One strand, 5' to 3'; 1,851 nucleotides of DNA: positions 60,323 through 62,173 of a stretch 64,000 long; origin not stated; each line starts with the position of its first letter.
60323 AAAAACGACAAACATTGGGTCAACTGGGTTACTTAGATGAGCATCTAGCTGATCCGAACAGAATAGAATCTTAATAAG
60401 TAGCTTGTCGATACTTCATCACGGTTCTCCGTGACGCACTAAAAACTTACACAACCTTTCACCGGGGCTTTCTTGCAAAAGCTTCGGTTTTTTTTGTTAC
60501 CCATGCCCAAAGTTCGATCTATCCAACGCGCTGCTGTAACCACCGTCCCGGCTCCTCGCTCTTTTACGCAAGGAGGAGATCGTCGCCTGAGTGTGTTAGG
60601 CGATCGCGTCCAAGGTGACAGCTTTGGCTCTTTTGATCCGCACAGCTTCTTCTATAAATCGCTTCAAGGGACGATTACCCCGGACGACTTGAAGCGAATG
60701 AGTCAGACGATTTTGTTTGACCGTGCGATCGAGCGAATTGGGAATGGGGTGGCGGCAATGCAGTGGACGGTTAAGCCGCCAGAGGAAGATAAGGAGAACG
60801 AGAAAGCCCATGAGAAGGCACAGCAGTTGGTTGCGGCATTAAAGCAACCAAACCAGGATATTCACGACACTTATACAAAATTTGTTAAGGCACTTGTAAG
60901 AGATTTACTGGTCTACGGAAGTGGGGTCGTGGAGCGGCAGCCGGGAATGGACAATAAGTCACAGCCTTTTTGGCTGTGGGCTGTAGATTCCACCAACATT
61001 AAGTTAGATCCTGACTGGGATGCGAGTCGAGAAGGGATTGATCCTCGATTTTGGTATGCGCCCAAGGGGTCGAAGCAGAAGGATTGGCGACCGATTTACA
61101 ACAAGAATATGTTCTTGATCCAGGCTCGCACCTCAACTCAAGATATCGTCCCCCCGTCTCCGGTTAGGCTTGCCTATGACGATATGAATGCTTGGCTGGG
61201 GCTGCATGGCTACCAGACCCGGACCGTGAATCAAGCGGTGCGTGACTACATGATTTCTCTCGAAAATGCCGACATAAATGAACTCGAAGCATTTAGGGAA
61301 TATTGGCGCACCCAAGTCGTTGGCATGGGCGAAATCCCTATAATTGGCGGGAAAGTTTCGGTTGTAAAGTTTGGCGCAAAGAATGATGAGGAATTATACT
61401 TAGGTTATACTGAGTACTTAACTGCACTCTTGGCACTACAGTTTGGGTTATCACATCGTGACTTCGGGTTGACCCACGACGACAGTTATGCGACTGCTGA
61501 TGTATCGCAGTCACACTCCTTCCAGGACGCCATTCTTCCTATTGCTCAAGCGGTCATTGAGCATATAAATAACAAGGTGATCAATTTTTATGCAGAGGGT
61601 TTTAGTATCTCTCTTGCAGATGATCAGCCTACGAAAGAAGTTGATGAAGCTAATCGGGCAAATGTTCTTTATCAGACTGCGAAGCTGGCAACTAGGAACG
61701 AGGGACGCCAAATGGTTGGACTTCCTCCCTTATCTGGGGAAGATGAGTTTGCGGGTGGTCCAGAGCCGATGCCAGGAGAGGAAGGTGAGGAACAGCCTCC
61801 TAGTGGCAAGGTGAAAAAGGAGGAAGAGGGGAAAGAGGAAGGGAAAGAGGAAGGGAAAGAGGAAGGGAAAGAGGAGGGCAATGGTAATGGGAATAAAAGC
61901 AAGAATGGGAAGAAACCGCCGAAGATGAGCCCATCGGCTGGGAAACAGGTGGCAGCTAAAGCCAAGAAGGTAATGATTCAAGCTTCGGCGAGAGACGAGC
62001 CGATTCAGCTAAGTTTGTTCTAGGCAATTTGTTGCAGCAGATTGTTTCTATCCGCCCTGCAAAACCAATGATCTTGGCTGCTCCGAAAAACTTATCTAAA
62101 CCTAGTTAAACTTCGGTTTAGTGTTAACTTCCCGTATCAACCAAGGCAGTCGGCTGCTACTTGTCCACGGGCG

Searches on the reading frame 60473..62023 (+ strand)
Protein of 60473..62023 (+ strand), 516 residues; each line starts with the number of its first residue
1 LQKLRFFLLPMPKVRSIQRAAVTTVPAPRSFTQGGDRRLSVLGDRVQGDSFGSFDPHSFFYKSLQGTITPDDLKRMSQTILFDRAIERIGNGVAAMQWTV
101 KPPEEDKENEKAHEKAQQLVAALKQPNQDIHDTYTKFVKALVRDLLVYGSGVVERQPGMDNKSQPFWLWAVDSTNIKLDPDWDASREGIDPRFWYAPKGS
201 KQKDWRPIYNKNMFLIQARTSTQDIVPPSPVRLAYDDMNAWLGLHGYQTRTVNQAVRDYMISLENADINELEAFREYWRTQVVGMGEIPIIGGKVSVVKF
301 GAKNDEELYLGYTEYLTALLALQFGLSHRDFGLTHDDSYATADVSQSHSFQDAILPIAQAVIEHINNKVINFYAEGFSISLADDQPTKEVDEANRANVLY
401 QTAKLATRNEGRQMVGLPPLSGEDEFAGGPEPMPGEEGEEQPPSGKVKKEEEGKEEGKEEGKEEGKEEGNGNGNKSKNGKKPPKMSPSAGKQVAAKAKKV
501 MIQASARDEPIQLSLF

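Call 22: search_protein_families(library=pfam, proteins=[window:60473-62023:+], max_evalue=0.01)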
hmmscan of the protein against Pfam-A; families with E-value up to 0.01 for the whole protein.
window:60473-62023:+ (516 aa): 1 family
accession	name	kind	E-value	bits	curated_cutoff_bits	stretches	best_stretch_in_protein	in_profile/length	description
PF04860.17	Phage_portal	-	3.6e-23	82.7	39.1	1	84-416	5-321/321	Phage portal protein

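Call 23: search_protein_families(library=phrogs, proteins=[window:60473-62023:+], max_evalue=0.01)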
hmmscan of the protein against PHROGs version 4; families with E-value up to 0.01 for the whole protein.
window:60473-62023:+ (516 aa): 2 families
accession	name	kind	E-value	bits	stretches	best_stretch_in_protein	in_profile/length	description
phrog_12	-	head and packaging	3.9e-27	96.5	1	63-499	72-499/646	portal protein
phrog_2662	-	head and packaging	1.1e-26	94.6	1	70-503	58-474/717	portal protein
